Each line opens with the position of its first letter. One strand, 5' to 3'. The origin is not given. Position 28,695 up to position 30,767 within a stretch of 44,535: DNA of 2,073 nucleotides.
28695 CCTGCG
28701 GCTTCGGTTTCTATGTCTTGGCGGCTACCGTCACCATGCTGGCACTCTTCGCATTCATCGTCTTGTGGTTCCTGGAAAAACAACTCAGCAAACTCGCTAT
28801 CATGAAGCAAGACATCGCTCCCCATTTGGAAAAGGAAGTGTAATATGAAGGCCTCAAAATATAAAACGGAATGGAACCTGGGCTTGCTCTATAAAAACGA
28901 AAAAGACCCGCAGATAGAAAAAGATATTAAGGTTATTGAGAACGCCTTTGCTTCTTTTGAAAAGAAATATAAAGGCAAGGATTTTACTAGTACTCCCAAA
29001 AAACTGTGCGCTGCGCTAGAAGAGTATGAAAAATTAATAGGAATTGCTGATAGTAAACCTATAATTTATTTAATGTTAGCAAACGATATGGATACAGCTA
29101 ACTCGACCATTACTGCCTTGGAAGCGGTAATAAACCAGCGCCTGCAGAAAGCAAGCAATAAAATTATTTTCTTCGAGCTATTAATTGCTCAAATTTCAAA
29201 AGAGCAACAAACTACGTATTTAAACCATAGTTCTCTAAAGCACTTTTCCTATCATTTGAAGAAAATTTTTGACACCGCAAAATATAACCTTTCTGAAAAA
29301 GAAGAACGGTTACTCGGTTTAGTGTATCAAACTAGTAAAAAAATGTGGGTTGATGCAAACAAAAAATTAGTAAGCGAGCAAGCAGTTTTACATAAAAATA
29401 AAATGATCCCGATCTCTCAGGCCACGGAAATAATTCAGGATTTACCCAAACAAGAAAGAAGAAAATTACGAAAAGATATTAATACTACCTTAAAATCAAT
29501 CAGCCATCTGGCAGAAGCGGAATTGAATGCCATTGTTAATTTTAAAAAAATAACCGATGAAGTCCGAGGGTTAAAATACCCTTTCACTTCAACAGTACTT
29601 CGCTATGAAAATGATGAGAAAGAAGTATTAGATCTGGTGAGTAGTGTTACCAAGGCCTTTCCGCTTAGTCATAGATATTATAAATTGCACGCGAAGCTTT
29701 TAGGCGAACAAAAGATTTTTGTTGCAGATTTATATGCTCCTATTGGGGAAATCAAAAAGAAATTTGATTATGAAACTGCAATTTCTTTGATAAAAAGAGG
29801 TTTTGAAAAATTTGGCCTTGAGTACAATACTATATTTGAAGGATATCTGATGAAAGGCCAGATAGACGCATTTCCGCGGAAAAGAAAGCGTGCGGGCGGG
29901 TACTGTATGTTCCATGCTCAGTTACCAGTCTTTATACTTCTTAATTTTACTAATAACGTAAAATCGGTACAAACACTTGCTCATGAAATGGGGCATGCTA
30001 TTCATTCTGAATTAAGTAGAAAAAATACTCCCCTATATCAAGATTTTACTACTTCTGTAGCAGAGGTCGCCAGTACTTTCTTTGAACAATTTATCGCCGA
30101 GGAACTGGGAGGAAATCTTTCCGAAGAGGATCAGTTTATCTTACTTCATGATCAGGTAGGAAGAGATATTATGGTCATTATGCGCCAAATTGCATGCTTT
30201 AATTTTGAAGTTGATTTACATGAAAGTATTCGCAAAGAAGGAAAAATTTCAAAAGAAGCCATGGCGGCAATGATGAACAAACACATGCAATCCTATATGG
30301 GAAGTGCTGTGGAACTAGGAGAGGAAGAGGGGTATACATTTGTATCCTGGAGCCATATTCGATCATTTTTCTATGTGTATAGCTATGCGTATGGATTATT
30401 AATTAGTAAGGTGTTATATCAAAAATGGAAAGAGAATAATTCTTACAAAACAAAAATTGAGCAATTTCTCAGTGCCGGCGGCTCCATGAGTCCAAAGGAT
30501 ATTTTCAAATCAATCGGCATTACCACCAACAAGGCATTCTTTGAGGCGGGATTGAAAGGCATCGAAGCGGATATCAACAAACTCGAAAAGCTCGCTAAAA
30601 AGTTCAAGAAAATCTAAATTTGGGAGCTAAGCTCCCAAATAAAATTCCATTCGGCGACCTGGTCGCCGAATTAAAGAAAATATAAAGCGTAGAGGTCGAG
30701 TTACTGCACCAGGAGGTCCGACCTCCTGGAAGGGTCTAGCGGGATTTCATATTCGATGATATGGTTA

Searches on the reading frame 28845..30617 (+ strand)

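Call 44: search_protein_families(library=pfam, proteins=[window:28845-30617:+], max_evalue=0.001)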
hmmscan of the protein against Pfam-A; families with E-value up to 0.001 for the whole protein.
window:28845-30617:+ (590 aa): 2 families
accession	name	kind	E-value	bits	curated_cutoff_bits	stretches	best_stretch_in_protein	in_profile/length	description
PF01432.26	Peptidase_M3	-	2.8e-36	126.3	27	1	252-562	59-446/457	Peptidase family M3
PF08439.15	Peptidase_M3_N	-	2.8e-08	34.3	25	1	114-170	2-59/70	Oligopeptidase F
